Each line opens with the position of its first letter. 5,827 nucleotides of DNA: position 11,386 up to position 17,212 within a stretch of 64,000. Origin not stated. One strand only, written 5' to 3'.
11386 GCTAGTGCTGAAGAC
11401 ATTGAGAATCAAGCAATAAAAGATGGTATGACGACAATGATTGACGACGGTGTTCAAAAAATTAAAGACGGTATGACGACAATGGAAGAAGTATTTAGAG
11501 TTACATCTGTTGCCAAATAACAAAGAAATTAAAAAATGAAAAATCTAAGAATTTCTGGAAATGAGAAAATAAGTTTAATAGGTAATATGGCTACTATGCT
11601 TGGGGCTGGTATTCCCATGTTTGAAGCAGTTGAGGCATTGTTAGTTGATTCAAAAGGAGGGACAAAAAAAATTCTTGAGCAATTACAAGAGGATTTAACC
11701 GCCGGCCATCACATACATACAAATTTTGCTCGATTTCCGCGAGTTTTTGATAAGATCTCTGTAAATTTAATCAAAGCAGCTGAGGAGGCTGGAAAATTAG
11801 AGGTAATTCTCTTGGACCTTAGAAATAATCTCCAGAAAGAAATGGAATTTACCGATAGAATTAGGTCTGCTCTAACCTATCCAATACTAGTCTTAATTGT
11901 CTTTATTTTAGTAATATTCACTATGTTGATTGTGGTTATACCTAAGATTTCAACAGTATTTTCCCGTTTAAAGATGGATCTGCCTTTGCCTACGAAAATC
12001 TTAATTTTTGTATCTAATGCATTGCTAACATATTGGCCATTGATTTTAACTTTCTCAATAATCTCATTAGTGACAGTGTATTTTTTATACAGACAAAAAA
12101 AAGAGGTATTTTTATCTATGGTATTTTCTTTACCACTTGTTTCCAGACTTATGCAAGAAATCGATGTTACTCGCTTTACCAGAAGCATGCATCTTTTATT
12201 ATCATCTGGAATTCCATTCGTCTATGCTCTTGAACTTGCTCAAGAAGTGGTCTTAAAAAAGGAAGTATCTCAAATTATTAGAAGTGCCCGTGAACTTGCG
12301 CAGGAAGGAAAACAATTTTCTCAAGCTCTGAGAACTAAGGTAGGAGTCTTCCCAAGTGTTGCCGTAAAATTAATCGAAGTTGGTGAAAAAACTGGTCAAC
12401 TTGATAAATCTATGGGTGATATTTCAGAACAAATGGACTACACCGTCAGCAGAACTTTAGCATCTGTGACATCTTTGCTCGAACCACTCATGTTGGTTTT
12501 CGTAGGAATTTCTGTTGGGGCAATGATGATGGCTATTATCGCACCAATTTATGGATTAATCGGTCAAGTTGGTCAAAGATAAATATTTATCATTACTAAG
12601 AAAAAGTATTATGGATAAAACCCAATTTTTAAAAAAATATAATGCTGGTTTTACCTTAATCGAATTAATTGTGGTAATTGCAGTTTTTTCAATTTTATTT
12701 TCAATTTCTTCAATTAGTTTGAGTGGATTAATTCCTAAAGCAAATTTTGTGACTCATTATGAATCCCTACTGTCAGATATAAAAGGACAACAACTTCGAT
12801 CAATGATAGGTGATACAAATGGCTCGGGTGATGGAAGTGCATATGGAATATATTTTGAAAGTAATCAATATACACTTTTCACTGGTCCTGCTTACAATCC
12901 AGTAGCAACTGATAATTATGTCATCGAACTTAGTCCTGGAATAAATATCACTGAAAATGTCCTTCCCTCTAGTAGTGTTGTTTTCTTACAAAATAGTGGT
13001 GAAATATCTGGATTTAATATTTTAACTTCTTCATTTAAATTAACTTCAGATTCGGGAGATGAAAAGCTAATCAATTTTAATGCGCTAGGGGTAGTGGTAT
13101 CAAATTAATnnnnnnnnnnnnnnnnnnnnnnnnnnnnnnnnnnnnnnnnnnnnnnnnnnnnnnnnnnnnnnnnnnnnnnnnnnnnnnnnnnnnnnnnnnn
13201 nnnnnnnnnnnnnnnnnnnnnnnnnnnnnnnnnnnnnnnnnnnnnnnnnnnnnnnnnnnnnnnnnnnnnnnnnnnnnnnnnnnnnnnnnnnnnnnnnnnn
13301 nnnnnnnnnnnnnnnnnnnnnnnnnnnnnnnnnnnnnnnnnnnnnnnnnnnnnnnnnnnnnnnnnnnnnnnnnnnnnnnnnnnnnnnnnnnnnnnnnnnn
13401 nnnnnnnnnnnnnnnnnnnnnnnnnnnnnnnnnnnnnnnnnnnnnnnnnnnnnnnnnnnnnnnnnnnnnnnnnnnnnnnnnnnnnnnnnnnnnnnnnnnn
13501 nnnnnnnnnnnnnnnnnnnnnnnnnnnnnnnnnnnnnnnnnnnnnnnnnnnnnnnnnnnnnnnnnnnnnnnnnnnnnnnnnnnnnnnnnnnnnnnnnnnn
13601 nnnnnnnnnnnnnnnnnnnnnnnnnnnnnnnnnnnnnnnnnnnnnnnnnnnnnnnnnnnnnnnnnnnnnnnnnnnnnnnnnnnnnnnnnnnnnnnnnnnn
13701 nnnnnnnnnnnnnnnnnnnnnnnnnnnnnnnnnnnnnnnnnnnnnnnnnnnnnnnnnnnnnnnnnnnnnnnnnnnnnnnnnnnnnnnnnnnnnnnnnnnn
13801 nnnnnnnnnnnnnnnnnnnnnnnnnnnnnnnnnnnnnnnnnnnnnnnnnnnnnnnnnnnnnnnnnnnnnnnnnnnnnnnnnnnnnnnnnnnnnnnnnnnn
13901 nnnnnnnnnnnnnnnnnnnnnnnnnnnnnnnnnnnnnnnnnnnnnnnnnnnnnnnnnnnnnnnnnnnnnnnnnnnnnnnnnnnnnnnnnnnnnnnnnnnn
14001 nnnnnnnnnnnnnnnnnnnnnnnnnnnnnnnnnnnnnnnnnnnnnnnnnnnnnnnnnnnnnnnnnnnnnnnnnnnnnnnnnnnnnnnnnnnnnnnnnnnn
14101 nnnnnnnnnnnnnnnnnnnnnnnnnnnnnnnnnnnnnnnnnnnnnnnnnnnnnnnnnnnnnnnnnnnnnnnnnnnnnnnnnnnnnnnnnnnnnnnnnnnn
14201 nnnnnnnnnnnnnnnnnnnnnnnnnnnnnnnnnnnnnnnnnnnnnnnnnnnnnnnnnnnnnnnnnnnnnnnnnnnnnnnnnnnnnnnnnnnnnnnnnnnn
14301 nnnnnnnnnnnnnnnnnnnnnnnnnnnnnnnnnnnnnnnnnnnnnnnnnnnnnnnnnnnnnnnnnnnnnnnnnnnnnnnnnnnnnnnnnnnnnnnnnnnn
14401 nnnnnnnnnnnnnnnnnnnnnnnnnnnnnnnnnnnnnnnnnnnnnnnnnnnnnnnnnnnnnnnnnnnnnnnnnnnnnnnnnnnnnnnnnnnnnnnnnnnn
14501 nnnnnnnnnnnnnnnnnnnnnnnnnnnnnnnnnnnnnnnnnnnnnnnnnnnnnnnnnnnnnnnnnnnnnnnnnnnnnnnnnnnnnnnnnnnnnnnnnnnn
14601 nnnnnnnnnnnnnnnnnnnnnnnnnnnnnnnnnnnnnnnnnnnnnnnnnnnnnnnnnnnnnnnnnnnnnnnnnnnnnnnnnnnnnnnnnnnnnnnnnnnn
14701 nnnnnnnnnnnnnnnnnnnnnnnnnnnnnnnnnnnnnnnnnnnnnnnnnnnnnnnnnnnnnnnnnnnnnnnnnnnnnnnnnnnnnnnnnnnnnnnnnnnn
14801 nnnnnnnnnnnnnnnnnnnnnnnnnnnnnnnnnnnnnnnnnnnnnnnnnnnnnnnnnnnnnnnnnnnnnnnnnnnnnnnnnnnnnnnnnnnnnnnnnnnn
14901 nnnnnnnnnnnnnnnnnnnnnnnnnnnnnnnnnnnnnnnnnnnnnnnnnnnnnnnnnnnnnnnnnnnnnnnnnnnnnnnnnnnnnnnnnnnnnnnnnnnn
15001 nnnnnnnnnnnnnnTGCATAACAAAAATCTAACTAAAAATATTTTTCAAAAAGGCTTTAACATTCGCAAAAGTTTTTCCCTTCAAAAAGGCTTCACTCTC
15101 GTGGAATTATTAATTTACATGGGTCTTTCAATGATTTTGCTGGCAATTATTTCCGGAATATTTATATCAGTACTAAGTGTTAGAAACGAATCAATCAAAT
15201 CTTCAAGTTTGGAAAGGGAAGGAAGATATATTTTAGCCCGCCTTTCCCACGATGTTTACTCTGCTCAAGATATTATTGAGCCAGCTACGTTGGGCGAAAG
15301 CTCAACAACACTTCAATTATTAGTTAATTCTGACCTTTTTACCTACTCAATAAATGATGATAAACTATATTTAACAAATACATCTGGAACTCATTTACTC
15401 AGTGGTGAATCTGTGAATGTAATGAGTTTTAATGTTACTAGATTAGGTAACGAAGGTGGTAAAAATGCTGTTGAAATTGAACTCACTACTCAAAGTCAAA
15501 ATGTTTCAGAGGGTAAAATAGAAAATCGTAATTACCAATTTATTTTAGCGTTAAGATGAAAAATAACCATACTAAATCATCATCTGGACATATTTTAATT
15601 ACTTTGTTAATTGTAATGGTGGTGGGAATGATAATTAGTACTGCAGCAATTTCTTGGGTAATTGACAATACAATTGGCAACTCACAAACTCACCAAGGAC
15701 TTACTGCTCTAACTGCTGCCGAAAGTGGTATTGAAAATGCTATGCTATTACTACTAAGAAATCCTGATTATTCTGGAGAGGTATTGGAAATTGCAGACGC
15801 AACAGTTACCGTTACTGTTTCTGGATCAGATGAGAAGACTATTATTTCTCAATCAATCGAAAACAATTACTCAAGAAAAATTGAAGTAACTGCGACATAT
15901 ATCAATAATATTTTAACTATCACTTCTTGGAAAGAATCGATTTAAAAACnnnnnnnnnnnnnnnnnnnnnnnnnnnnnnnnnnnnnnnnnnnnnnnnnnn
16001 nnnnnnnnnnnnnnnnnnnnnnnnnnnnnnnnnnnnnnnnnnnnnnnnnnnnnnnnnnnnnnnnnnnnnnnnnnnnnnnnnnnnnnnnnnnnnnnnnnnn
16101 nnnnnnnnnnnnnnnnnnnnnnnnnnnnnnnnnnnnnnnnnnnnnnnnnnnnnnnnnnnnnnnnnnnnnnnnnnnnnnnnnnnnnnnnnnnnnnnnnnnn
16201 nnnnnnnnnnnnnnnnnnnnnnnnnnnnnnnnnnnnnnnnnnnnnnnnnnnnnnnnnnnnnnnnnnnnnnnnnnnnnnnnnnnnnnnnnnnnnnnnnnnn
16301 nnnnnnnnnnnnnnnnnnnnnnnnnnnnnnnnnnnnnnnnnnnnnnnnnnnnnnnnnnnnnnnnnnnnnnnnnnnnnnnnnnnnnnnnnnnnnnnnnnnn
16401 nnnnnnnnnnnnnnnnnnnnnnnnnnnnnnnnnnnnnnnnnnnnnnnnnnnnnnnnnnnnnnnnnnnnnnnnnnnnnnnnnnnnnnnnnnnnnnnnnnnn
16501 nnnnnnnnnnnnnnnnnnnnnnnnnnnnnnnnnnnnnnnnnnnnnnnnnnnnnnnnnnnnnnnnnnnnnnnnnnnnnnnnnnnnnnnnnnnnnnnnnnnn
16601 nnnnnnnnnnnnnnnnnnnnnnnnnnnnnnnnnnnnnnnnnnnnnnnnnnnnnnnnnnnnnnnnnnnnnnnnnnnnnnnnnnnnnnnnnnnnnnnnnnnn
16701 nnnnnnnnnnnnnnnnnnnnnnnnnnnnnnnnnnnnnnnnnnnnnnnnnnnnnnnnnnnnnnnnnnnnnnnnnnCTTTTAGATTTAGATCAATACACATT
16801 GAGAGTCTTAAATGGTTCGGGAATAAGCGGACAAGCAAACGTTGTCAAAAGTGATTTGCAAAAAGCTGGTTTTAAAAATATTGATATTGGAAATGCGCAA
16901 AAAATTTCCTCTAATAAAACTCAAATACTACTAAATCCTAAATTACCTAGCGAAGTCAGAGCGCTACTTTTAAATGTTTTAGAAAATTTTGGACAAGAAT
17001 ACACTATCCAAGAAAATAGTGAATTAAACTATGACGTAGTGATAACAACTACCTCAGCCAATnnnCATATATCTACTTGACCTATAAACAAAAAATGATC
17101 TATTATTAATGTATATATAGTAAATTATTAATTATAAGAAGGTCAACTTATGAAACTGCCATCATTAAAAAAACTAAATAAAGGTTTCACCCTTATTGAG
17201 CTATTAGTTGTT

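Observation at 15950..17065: Pilus-operon protein that fuses a cytoplasmic domain, one TM and an extracytoplasmic LytR_C-like domain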

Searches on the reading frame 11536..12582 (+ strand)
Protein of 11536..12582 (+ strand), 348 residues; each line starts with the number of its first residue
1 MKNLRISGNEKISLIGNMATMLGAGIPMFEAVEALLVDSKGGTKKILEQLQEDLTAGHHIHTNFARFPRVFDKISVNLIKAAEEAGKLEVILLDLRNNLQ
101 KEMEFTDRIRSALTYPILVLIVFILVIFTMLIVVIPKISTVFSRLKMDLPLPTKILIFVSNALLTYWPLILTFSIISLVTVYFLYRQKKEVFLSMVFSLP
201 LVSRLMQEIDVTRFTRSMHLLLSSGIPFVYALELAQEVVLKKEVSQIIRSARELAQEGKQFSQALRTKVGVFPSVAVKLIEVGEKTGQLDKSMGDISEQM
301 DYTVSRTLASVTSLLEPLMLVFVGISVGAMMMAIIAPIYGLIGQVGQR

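Call 3: search_protein_families(library=pfam, proteins=[window:11536-12582:+], max_evalue=1)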
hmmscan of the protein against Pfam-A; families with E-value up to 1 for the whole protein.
window:11536-12582:+ (348 aa): 2 families
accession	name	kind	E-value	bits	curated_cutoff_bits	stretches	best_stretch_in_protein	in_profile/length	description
PF00482.28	T2SSF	-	1.3e-47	161.2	25.2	2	214-337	1-125/125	Type II secretion system (T2SS), protein F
PF23858.1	DUF7220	-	0.21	12.4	28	1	312-345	6-39/70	Family of unknown function (DUF7220)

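Call 4: search_protein_families(library=ncbifam, proteins=[window:11536-12582:+], max_evalue=1)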
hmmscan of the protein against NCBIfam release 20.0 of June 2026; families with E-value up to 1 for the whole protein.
window:11536-12582:+ (348 aa): 7 families
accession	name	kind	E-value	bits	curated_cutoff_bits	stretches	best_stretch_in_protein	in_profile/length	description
TIGR02120.1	GspF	equivalog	3.1e-71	240.8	424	1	5-341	59-397/401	type II secretion system inner membrane protein GspF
NF052607.1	T4PiliAsmPilCThrm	equivalog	1.7e-59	202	700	1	17-345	74-404/406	type IV pilus assembly protein PilC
NF052606.1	T4PiliAsmPilCMyx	equivalog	4.6e-57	193.7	700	1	15-345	86-418/419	type IV pilus assembly protein PilC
NF007861.0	PRK10573.1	equivalog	1.1e-55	189.4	401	1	7-341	57-394/401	protein transport protein HofC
NF047826.1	T3SSXpsF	equivalog_domain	3.2e-42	144.8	650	1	5-346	62-405/405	type II secretion system protein XpsF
NF041012.2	T4P_ComGB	equivalog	1.3e-40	139.8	240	1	10-342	2-331/332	competence type IV pilus assembly protein ComGB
TIGR00904.1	mreB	subfamily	0.017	14.2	365.75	1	9-46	126-164/334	MreB/Mrl family cell shape determining protein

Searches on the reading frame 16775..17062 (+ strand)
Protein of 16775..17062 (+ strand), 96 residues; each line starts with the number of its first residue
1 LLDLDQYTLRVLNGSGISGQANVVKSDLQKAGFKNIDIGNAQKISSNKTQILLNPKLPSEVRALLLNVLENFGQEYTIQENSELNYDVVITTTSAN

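Call 52: predict_structure(alignment_id=A4)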
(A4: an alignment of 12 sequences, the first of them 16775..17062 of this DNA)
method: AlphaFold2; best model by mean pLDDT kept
length: 96 residues; sequences in the alignment: 12
mean_pLDDT: 91.0   pTM: 0.84
mean pLDDT of the five models: 91.0, 90.7, 90.3, 90.1, 89.1
residues with pLDDT >= 90: 71; 70-90: 22; 50-70: 2; < 50: 1
segments of 3 or more residues with pLDDT < 50: none
pLDDT, mean of each block of 10 residues (from residue 1): 92 87 95 96 84 95 94 90 95 76
secondary structure, 60 per line:
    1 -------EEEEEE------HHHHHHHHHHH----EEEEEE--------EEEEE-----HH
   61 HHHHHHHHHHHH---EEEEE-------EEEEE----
elements in order: E8-13 H20-30 E35-40 E49-53 H59-72 E76-80 E88-92
